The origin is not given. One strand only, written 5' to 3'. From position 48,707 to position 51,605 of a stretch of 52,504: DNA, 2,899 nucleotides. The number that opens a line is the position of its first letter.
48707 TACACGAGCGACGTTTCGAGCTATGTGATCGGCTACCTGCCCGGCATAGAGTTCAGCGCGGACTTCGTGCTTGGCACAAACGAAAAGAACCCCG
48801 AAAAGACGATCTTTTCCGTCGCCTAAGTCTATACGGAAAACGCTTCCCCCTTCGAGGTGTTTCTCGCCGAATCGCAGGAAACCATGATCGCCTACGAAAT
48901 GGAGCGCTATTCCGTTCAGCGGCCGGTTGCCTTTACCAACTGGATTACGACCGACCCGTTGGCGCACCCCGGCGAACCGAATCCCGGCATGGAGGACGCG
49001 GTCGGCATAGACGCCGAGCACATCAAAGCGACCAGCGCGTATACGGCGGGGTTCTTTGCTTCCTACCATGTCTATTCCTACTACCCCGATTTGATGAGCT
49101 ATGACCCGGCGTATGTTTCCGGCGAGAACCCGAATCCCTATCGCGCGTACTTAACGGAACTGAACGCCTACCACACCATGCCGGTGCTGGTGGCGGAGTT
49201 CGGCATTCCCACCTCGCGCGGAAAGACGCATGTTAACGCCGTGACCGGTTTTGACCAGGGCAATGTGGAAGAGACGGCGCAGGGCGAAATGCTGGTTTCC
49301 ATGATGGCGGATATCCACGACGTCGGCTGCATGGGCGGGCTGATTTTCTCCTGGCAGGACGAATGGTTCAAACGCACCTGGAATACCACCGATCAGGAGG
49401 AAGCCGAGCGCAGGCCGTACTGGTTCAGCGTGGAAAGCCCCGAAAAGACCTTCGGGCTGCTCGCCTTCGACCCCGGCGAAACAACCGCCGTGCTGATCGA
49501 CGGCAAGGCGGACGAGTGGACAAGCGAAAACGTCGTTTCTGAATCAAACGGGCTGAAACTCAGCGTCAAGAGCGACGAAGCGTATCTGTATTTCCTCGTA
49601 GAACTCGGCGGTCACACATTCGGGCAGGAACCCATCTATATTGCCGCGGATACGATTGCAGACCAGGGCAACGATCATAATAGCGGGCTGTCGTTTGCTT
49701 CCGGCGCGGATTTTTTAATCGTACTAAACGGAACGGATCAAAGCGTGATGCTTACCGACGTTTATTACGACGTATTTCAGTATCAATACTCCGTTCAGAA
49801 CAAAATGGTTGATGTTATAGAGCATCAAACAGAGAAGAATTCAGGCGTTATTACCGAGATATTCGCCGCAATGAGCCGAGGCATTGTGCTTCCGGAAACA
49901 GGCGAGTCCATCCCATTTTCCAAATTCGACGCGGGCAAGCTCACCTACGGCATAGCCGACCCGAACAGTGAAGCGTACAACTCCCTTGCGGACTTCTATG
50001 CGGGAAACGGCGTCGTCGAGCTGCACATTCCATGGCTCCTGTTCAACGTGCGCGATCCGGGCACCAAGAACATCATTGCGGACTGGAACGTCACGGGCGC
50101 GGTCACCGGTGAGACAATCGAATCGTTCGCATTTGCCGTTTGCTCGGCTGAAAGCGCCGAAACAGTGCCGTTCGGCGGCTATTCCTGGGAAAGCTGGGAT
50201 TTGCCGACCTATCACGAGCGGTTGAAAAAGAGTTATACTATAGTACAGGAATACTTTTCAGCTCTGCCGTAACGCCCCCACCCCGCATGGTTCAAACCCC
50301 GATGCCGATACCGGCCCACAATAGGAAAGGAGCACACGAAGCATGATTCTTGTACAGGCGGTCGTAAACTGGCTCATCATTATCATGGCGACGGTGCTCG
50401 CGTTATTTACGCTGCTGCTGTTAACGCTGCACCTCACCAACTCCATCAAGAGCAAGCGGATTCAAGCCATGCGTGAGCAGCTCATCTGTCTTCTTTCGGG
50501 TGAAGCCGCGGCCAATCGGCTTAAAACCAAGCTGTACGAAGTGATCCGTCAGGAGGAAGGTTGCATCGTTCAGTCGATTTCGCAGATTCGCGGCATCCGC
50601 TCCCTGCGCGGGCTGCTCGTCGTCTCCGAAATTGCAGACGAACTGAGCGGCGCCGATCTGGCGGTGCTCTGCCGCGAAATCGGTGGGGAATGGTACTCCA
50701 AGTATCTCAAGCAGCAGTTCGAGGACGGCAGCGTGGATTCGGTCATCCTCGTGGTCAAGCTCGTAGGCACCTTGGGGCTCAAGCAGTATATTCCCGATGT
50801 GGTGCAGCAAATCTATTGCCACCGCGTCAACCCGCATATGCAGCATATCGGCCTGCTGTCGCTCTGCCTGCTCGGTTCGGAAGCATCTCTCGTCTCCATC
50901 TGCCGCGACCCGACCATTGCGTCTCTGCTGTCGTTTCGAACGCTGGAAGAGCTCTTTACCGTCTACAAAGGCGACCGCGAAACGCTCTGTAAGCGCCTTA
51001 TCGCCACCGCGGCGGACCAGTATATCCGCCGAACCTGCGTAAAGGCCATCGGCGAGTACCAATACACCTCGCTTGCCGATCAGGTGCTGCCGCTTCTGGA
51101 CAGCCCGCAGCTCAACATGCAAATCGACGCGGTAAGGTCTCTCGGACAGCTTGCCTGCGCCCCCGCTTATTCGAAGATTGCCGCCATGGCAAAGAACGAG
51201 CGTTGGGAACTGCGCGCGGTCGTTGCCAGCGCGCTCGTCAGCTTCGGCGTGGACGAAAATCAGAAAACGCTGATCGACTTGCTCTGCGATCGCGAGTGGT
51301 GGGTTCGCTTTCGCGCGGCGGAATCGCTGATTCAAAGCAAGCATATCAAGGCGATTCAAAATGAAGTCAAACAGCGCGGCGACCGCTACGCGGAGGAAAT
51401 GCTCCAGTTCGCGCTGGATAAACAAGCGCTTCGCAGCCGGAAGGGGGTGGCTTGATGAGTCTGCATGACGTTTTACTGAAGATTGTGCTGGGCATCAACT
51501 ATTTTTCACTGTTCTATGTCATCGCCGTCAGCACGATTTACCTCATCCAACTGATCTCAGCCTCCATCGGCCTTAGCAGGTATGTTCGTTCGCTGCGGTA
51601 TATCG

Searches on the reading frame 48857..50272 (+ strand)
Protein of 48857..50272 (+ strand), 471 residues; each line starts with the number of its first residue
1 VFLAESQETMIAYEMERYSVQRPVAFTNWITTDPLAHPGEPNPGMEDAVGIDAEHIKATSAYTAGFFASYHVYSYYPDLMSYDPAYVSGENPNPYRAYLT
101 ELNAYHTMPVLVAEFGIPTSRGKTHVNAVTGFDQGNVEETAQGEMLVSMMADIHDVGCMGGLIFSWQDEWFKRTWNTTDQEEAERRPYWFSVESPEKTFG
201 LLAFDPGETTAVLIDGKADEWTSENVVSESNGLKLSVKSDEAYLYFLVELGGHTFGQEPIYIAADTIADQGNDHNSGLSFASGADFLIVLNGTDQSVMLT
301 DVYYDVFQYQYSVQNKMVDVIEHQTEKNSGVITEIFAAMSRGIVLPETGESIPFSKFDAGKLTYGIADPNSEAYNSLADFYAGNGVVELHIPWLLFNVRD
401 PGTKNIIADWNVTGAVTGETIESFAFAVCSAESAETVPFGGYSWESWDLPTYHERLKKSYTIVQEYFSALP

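Call 7: search_protein_families(library=pfam, proteins=[window:48857-50272:+], max_evalue=0.001)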
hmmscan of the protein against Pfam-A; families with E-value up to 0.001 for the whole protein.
window:48857-50272:+ (471 aa): 0 families

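Call 21: search_protein_families(library=pfam, proteins=[window:48857-50272:+], max_evalue=0.01)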
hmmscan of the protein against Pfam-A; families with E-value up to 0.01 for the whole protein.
window:48857-50272:+ (471 aa): 0 families

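Call 65: find_homologous_proteins(query=window:48857-50272:+, max_evalue=0.00001)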
Query window:48857-50272:+ (471 aa): 3851 proteins with E <= 0.00001 among 8000 candidates; the best 120 are listed.
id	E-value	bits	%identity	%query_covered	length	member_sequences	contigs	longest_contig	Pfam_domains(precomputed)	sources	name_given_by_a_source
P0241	0.0e+0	1068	100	98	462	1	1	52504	-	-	-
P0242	1.9e-279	945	87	100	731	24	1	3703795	-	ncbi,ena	-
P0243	9.6e-272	920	84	100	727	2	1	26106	-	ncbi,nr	ncbi:MAG TPA: hypothetical protein VN417_02795 [Candidatus Cryosericum sp.]|nr:hypothetical protein 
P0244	2.8e-265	899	82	100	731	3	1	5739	-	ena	-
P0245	4.0e-265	898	82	100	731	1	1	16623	-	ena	-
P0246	1.9e-253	860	77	100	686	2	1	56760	-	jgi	-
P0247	6.4e-253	858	77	100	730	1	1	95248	-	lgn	-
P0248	8.6e-253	857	78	100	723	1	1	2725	-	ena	-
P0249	4.8e-252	855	79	100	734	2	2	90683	-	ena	-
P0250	9.5e-252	854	77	100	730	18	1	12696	-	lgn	-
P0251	2.4e-251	853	77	100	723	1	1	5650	-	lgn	-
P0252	6.5e-251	851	78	100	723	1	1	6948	-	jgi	-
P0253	6.8e-251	851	77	100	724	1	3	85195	-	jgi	-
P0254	1.6e-250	850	77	100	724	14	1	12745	-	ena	-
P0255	3.7e-250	849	76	100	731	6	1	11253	-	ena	-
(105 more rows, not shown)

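Call 79: predict_structure(alignment_id=A2)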
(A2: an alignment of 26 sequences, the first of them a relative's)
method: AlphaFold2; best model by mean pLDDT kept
length: 731 residues; sequences in the alignment: 26
mean_pLDDT: 82.0   pTM: 0.81
mean pLDDT of the five models: 82.0, 81.0, 78.6, 77.7, 74.9
residues with pLDDT >= 90: 332; 70-90: 256; 50-70: 86; < 50: 57
segments of 3 or more residues with pLDDT < 50: 28-56, 428-447, 449-453
pLDDT, mean of each block of 10 residues (from residue 1): 62 80 60 33 36 50 77 93 94 71 62 91 94 88 93 92 84 91 93 94 74 94 84 93 96 96 97 94 91 81 74 95 95 78 81 91 96 78 68 76 90 97 67 37 47 52 70 82 93 93 90 93 93 93 96 93 86 79 90 76 69 71 87 86 93 83 84 82 95 92 80 82 95 81
secondary structure, 60 per line:
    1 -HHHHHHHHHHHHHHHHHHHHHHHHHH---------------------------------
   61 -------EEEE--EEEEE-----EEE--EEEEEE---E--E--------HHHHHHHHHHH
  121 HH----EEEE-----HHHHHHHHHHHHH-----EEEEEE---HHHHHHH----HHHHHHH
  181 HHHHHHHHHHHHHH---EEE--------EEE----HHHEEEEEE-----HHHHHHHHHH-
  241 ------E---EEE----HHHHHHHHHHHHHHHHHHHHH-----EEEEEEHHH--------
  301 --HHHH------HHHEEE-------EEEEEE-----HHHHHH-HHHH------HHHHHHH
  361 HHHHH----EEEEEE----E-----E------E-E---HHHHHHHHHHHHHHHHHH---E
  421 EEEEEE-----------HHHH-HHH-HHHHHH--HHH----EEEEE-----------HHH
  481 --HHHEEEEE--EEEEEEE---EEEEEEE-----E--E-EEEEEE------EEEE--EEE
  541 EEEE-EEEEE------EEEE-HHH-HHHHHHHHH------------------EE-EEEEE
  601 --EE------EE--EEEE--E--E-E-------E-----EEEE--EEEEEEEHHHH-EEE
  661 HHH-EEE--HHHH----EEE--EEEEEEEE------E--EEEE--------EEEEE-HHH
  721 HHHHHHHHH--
elements in order (helices of 4 or more, strands of 3 or more residues): H2-27 E68-71 E74-78 E84-86 E89-94 H110-122 E127-130 H136-148 E154-159 H163-169 H174-194 E198-200 E209-211 E219-224 H230-239 E251-253 H258-278 E284-289 H303-306 E316-318 E326-331 H337-342 H344-347 H354-365 E370-375 H399-416 E420-426 H438-441 H447-452 E462-466 E486-490 E493-499 E503-509 E520-525 E532-535 E538-544 E546-550 E557-560 H566-574 E596-600 E615-618 E640-643 E646-652 H653-656 E658-660 E665-667 H670-673 E678-680 E683-690 E700-703 E712-716 H718-729

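Call 81: fold_search(model_id=the predicted structure, library=pdb)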
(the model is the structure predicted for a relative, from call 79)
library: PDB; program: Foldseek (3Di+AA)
matches with E <= 10: 1284; with E <= 0.001: 238
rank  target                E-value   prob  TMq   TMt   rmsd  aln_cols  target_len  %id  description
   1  9g4n_B                6.2e-11  1.00  0.32  0.43  19.9       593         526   13  Glycoside Hydrolase Family 157 from Labilibaculum antarcticum (LaGH157) E224A mutant in complex with Laminaritriose an (released 2025-05-21)
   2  9g5g_A                9.7e-11  1.00  0.33  0.45  23.6       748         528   11  Glycoside Hydrolase Family 157 from Labilibaculum antarcticum (LaGH157) in complex with Laminaribiose (released 2025-05-21)
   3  9g4n_C                2.7e-10  1.00  0.32  0.43  23.9       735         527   11  Glycoside Hydrolase Family 157 from Labilibaculum antarcticum (LaGH157) E224A mutant in complex with Laminaritriose an (released 2025-05-21)
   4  5uj6_A                2.7e-10  1.00  0.27  0.24  14.2       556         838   12  Crystal Structure of Bacteroides Uniformis beta-glucuronidase (released 2017-06-28)
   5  9fz9_A                2.9e-10  1.00  0.32  0.43  20.1       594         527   13  Glycoside Hydrolase Family 157 from Labilibaculum antarcticum, wild type SeMet derivative (LaGH157) (released 2025-07-16)
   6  6d50_A                2.9e-10  1.00  0.27  0.24  14.0       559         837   12  Bacteroides uniforms beta-glucuronidase 2 bound to D-glucaro-1,5-lactone (released 2018-10-17)
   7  9fz9_C                6.0e-10  1.00  0.32  0.43  20.0       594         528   13  Glycoside Hydrolase Family 157 from Labilibaculum antarcticum, wild type SeMet derivative (LaGH157) (released 2025-07-16)
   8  5uj6_B                1.4e-09  1.00  0.27  0.24  14.2       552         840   12  Crystal Structure of Bacteroides Uniformis beta-glucuronidase (released 2017-06-28)
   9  6d8g_A                4.6e-09  1.00  0.29  0.25  14.5       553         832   13  D341A D367A calcium binding mutant of Bacteroides uniformis beta-glucuronidase 2 (released 2018-10-17)
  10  6ec6_B                5.8e-09  1.00  0.28  0.33   6.6       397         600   14  Ruminococcus gnavus Beta-glucuronidase (released 2019-02-13)
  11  6d8g_B                9.7e-09  1.00  0.26  0.24  14.0       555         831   10  D341A D367A calcium binding mutant of Bacteroides uniformis beta-glucuronidase 2 (released 2018-10-17)
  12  6jz4_A                1.5e-08  1.00  0.29  0.36   5.7       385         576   12  b-glucuronidase from Ruminococcus gnavus in complex with D-glucaro-d-lactam (released 2020-06-03)
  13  6ncy_A                1.7e-08  1.00  0.28  0.34   5.3       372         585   14  Crystal structure of hybrid beta-glucuronidase/beta-galacturonidase from Fusicatenibacter saccharivorans (released 2019-02-20)
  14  6jz4_B                2.3e-08  1.00  0.29  0.35   6.0       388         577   13  b-glucuronidase from Ruminococcus gnavus in complex with D-glucaro-d-lactam (released 2020-06-03)
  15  4yzp                  2.7e-08  1.00  0.25  0.34  19.4       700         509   10  Crystal structure of a tri-modular GH5 (subfamily 4) endo-beta-1, 4-glucanase from Bacillus licheniformis (released 2016-09-07)
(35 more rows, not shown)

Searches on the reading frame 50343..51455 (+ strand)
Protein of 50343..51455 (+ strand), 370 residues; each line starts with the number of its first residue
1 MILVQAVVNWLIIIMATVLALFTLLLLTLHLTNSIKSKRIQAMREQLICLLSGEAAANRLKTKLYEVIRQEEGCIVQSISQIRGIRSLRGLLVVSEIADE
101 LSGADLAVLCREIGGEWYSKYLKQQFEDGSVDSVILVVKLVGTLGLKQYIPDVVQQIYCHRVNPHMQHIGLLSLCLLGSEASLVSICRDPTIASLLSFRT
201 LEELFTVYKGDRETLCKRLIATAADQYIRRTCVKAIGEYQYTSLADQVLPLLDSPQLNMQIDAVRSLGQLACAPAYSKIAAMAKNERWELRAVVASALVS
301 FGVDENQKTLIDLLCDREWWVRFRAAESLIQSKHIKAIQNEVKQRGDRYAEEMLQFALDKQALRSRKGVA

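Call 7: search_protein_families(library=pfam, proteins=[window:50343-51455:+], max_evalue=0.001)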
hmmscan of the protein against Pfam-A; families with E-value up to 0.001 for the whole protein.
window:50343-51455:+ (370 aa): 2 families
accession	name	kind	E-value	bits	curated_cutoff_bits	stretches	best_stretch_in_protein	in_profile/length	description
PF13646.12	HEAT_2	-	1.9e-15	57.4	27.7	2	280-339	6-65/88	HEAT repeats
PF02985.28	HEAT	-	0.0002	21.8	23.5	0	309-330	4-25/31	HEAT repeat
